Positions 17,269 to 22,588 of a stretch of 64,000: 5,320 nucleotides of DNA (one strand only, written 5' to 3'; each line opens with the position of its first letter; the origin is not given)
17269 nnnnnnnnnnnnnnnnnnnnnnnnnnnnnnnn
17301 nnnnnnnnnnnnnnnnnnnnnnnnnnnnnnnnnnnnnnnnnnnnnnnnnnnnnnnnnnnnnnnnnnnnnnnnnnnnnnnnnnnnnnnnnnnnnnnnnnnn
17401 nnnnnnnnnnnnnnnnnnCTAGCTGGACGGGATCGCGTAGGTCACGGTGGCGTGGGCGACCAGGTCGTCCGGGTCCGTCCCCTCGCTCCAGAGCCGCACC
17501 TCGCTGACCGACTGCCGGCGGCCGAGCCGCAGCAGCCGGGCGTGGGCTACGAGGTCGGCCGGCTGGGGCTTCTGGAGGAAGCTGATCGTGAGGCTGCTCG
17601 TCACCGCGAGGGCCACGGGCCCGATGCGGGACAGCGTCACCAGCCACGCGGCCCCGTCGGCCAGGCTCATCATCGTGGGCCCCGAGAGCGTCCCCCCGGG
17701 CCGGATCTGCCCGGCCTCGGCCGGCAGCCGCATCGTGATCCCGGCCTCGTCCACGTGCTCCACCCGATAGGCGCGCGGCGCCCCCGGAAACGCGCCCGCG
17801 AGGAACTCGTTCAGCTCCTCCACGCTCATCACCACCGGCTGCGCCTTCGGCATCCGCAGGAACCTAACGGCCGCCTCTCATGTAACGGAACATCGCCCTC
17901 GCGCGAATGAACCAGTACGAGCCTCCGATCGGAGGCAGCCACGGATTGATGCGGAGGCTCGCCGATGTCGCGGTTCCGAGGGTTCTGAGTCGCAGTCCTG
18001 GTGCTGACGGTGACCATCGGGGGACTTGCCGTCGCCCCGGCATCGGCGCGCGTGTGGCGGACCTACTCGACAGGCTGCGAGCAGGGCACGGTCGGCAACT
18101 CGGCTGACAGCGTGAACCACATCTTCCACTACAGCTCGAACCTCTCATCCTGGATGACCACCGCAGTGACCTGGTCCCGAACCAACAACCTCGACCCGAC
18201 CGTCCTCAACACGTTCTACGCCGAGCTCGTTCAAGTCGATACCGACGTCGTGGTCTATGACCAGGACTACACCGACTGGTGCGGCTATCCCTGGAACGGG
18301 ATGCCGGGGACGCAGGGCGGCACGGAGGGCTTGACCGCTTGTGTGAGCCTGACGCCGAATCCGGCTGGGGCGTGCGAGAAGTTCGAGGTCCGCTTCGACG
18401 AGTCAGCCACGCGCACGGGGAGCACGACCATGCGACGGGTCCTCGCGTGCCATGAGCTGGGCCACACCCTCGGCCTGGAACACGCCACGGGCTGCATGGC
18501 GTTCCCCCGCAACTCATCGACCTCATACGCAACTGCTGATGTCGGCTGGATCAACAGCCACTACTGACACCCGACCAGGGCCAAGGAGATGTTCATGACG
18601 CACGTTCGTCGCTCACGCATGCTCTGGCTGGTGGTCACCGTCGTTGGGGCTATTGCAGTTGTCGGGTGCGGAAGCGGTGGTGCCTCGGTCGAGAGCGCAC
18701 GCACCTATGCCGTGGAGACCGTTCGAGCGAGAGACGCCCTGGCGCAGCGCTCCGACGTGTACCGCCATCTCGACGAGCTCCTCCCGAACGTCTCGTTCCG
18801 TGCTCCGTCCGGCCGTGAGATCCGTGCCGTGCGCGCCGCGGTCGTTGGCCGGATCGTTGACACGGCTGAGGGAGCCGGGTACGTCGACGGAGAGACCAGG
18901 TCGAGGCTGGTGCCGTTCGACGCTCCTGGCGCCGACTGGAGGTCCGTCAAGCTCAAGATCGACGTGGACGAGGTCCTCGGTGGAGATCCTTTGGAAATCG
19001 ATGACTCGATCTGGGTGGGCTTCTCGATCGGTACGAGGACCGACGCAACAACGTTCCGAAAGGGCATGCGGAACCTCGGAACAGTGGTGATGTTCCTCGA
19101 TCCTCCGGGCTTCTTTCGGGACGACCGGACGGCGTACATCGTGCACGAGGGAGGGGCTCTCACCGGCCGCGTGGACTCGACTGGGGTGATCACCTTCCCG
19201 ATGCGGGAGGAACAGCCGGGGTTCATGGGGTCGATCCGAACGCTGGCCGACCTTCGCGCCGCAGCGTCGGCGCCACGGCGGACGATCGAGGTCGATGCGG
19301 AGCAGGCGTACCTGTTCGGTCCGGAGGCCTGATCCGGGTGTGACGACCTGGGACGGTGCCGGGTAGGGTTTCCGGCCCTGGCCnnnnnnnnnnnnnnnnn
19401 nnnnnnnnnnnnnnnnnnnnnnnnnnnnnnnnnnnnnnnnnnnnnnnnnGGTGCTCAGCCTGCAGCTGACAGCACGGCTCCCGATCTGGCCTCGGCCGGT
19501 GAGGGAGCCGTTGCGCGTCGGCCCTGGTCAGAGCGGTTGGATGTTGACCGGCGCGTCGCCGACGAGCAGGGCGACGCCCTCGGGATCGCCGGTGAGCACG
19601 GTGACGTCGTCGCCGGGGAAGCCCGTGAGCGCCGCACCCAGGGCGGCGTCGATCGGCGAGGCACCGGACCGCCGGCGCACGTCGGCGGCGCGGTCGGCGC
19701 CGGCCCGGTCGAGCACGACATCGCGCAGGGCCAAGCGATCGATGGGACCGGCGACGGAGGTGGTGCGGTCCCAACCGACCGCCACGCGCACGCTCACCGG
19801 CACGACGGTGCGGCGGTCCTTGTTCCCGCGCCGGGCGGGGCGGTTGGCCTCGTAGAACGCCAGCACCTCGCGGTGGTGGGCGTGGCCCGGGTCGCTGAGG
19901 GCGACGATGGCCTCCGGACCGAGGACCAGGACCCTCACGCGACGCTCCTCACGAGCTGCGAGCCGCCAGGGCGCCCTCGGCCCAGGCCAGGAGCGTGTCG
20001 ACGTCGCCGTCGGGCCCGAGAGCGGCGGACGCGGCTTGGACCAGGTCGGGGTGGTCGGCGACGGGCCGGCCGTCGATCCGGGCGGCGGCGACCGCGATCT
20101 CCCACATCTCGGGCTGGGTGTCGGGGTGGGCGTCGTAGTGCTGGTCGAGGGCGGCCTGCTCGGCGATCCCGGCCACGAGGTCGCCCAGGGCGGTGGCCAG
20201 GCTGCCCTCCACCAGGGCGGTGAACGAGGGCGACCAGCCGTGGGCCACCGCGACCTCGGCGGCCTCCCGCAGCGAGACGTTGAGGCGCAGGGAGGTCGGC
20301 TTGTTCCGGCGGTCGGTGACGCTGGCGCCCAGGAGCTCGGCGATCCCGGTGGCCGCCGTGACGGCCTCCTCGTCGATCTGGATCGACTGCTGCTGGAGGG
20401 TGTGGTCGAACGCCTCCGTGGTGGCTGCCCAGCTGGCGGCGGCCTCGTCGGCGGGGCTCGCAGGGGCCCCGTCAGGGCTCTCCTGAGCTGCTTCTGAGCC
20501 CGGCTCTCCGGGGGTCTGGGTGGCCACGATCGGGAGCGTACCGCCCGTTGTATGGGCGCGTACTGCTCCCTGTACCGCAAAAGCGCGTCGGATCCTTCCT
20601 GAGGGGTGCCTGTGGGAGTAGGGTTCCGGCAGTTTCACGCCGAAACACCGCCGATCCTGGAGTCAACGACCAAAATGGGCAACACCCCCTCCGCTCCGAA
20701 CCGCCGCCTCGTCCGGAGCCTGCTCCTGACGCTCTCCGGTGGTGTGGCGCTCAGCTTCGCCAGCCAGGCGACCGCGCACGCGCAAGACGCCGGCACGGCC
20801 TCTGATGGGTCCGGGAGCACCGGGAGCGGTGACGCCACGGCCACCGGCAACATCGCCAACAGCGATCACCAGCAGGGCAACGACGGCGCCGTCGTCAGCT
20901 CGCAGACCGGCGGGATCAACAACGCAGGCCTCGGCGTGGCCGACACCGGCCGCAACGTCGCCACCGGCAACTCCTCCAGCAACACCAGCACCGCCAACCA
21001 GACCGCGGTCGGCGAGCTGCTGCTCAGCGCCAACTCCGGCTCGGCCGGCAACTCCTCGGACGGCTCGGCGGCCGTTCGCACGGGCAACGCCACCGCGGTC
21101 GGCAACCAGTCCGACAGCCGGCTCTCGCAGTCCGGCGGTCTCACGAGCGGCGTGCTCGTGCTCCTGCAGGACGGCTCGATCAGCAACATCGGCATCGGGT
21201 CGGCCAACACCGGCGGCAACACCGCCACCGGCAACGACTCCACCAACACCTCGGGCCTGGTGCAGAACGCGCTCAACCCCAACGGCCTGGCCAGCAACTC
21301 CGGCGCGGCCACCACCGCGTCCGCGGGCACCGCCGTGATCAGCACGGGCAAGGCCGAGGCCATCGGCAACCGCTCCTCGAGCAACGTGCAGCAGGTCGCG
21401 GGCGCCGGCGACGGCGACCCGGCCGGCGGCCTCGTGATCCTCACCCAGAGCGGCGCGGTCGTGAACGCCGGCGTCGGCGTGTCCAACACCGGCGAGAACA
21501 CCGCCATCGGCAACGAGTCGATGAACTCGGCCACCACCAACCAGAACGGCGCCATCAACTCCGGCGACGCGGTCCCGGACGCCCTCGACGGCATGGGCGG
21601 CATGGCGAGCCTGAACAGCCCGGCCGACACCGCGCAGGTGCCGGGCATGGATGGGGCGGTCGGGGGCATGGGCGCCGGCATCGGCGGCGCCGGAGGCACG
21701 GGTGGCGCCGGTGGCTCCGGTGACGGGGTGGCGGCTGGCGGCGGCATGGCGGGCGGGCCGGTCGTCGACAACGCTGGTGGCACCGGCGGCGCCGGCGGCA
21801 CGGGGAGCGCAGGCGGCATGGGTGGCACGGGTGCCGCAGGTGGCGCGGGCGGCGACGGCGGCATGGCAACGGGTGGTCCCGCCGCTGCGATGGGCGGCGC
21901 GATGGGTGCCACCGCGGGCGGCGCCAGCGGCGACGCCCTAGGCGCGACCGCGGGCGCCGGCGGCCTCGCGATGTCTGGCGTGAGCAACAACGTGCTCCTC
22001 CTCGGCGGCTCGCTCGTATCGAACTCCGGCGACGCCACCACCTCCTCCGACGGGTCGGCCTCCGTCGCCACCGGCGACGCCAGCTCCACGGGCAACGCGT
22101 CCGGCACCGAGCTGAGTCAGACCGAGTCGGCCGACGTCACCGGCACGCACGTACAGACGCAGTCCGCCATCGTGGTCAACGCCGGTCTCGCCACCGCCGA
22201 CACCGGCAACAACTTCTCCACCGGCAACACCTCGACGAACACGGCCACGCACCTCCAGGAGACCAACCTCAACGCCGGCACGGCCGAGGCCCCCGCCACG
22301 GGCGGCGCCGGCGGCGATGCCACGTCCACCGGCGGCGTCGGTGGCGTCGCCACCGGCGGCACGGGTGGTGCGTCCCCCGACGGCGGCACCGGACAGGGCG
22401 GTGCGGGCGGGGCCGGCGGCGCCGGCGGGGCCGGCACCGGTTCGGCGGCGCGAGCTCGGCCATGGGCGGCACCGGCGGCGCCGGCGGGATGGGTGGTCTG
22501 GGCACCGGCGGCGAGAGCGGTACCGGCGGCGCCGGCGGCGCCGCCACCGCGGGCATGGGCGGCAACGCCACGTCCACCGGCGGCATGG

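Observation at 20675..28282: About 2500-aa sortase-substrate giant protein built from an unrecognised ~90-aa Gly/Asn/Thr/Ser module (candidate new surface-fibre/adhesin family)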

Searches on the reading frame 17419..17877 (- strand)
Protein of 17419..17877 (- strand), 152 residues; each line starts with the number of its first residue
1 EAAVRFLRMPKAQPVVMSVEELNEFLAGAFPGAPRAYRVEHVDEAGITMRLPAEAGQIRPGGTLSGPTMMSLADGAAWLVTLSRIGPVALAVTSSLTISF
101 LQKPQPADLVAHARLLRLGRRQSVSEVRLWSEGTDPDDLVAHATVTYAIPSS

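Call 21: search_protein_families(library=pfam, proteins=[window:17419-17877:-], max_evalue=0.01)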
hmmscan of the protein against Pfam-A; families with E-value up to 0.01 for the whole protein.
window:17419-17877:- (152 aa): 2 families
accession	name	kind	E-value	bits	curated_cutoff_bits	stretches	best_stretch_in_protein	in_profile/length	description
PF03061.28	4HBT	-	6.8e-13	49.2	20.6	1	61-134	1-75/79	Thioesterase superfamily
PF13622.12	4HBT_3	-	1.9e-09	38.1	24.3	1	92-147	32-82/83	Acyl-CoA thioesterase N-terminal domain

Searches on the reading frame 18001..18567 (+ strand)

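Call 21: search_protein_families(library=pfam, proteins=[window:18001-18567:+], max_evalue=0.01)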
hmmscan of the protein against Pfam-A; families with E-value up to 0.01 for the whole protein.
window:18001-18567:+ (188 aa): 2 families
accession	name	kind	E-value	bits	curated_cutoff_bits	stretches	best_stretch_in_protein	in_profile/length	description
PF16313.11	DUF4953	-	0.0007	19.3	24.2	1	146-164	14-32/316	Met-zincin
PF00413.30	Peptidase_M10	-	0.0013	19.1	24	1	143-163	106-126/159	Matrixin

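Call 84: search_protein_families(library=ncbifam, proteins=[window:18001-18567:+], max_evalue=0.01)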
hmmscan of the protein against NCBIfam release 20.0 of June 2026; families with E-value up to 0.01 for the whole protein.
window:18001-18567:+ (188 aa): 1 family
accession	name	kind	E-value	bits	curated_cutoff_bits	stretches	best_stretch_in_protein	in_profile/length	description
NF033823.0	archmetzin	subfamily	0.00095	19.2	145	1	145-165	120-144/170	archaemetzincin family Zn-dependent metalloprotease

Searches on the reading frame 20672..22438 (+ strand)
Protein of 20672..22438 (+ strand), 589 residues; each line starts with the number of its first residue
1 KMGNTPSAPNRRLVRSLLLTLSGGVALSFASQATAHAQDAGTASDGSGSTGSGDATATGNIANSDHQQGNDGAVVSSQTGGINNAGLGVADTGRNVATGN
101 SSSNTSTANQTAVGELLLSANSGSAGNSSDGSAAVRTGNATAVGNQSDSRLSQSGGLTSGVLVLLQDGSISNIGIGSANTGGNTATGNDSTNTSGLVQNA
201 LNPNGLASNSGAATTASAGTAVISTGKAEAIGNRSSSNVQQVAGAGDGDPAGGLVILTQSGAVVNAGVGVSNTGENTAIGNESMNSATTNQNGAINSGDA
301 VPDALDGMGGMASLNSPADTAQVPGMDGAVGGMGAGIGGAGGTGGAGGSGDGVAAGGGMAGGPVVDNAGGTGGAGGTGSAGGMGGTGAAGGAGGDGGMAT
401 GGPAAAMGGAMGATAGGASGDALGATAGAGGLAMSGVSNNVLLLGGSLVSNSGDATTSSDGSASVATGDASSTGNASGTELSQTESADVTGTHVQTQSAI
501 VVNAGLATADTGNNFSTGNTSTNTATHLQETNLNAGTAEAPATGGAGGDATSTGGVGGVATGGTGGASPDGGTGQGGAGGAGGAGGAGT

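Call 4: search_protein_families(library=pfam, proteins=[window:20672-22438:+], max_evalue=1)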
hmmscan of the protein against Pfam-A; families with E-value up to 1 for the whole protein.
window:20672-22438:+ (589 aa): 0 families
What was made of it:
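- On PE_PGRS: No Pfam hit (call 4).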

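Call 5: search_protein_families(library=ncbifam, proteins=[window:20672-22438:+], max_evalue=1)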
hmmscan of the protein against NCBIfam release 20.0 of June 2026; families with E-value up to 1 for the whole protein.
window:20672-22438:+ (589 aa): 0 families
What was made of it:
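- The Pfam and TIGR LPXTG-anchor models do not hit (calls 4, 5).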
